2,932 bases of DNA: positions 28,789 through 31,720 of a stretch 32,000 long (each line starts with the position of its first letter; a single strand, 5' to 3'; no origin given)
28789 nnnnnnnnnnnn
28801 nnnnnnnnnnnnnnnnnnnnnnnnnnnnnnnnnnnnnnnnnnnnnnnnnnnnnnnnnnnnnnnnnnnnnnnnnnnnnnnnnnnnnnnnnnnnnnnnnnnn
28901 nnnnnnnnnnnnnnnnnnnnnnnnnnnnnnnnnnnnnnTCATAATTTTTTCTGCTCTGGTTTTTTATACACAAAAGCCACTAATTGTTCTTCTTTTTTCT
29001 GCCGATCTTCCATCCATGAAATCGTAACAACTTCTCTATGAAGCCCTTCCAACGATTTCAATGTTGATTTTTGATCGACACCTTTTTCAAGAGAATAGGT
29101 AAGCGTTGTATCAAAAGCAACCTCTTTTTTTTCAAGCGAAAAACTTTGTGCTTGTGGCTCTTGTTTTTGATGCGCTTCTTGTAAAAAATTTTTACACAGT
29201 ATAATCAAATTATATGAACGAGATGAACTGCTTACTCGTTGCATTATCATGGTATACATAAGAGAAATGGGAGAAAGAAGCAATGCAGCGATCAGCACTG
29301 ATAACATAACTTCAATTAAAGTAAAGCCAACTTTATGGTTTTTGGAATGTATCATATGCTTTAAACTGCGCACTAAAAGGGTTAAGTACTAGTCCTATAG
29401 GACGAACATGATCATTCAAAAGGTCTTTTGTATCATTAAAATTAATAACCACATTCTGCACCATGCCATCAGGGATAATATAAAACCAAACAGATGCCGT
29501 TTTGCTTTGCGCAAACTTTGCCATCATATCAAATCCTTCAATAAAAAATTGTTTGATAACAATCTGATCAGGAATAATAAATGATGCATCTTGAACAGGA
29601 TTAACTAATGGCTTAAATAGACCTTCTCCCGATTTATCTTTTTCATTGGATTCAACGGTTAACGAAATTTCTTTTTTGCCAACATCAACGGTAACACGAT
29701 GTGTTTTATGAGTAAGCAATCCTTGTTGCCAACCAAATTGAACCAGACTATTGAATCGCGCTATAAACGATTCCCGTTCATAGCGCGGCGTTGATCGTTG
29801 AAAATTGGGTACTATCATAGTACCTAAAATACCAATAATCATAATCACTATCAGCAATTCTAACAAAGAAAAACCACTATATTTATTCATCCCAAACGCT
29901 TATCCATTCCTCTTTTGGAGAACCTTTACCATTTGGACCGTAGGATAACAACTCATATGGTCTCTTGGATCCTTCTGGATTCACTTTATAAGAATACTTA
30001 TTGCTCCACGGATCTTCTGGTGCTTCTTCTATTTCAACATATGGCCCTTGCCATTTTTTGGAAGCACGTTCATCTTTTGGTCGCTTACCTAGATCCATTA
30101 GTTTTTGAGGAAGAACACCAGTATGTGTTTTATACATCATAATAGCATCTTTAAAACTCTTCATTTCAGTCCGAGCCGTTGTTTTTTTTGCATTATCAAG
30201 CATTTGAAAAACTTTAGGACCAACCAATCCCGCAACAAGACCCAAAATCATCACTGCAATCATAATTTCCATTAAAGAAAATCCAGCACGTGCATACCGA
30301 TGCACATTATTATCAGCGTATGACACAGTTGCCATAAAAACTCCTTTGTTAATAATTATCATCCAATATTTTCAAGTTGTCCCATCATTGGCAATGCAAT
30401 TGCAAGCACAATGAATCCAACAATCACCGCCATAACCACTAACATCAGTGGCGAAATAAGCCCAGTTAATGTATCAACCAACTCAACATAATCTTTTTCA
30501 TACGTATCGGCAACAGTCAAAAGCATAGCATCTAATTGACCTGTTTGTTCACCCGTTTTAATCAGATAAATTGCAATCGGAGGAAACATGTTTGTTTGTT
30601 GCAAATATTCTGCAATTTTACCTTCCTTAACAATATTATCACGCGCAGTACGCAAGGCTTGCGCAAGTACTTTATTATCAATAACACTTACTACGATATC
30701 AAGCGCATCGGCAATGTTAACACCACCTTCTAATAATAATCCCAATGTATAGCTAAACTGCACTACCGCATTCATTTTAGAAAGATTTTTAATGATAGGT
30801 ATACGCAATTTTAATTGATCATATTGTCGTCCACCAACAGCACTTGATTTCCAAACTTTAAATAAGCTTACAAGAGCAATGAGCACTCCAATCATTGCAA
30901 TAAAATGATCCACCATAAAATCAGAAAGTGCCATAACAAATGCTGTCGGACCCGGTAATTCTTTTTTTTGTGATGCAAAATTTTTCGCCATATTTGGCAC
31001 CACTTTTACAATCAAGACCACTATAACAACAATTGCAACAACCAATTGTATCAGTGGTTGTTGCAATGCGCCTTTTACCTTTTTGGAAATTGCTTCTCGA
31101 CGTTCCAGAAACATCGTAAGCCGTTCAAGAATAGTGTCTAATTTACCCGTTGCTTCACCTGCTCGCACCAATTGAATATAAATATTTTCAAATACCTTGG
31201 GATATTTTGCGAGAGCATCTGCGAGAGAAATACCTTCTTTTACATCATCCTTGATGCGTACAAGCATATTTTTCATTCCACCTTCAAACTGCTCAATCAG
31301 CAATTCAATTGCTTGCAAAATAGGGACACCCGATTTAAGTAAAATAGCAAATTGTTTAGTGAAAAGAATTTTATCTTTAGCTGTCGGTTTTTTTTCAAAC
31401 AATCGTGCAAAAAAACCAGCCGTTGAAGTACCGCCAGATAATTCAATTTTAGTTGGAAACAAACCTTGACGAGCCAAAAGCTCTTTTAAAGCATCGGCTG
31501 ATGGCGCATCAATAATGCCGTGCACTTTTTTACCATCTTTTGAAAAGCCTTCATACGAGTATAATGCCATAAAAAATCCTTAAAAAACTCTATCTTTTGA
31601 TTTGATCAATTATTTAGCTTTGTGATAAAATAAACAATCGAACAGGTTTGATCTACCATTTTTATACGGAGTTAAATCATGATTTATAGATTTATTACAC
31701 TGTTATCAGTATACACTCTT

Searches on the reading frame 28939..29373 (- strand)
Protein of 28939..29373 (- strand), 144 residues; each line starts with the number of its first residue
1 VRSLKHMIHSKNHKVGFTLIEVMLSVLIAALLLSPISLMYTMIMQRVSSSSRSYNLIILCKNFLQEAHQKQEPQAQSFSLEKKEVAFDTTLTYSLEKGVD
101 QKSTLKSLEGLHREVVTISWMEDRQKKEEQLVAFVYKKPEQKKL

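Call 85: search_protein_families(library=pfam, proteins=[window:28939-29373:-], max_evalue=0.001)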
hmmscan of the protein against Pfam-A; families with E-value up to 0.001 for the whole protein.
window:28939-29373:- (144 aa): 1 family
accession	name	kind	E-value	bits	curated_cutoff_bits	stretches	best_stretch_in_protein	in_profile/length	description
PF07963.17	N_methyl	-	2.2e-05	24.2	21.2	1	16-34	6-24/27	Prokaryotic N-terminal methylation motif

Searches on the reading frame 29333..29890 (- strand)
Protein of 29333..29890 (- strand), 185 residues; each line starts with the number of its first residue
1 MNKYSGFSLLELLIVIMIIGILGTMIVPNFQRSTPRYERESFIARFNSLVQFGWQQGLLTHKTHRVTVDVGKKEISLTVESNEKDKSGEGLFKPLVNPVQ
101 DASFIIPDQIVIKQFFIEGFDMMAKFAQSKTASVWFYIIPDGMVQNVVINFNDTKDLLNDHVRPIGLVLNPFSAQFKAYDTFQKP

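Call 85: search_protein_families(library=pfam, proteins=[window:29333-29890:-], max_evalue=0.001)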
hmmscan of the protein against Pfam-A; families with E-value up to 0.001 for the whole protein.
window:29333-29890:- (185 aa): 1 family
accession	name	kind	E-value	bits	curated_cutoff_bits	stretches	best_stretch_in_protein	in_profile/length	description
PF07963.17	N_methyl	-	3.3e-07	30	21.2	1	1-26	1-26/27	Prokaryotic N-terminal methylation motif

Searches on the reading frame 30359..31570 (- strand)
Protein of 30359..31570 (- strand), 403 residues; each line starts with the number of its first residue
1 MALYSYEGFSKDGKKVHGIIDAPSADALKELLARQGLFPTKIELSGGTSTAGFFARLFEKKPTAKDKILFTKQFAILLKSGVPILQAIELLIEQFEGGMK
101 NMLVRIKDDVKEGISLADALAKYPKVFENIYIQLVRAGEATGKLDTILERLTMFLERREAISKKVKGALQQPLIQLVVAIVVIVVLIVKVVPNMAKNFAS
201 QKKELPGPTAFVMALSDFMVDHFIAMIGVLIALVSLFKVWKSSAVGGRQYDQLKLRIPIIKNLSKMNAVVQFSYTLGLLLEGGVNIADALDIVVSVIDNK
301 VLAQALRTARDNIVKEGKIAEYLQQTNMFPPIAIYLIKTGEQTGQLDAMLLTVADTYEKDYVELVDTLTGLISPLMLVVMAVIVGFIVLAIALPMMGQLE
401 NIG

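Call 49: find_encoding_contigs(protein=window:30359-31570:-, flank=10000, max_places=3)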
Protein window:30359-31570:- (403 aa): 1 contig read that carries it; 1 place shown.
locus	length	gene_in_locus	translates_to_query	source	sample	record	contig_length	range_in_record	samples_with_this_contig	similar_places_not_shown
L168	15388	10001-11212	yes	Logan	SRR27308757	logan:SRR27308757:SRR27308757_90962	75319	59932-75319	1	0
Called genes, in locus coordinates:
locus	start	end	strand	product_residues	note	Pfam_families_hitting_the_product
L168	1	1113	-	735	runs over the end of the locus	PF01820:Dala_Dala_lig_N, PF01071:GARS_A (faint), PF02222:ATP-grasp (faint), PF07478:Dala_Dala_lig_C, PF13535:ATP-grasp_4 (faint), PF01820:Dala_Dala_lig_N, PF02655:ATP-grasp_3, PF07478:Dala_Dala_lig_C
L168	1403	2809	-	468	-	-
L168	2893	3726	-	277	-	PF13704:Glyco_tranf_2_4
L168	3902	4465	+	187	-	PF00929:RNase_T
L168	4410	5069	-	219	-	-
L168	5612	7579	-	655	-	PF04851:ResIII, PF00270:DEAD, PF18319:Zn_ribbon_PriA (weak), PF00271:Helicase_C, PF18074:PriA_C (weak)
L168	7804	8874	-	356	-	-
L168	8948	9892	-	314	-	-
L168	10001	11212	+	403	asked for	PF28597:T2SSF_N, PF00482:T2SSF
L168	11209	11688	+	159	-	PF07963:N_methyl (weak), PF08334:T2SSG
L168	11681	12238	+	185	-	PF07963:N_methyl (weak)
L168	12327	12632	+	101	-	-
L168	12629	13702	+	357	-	-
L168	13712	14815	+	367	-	-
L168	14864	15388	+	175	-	?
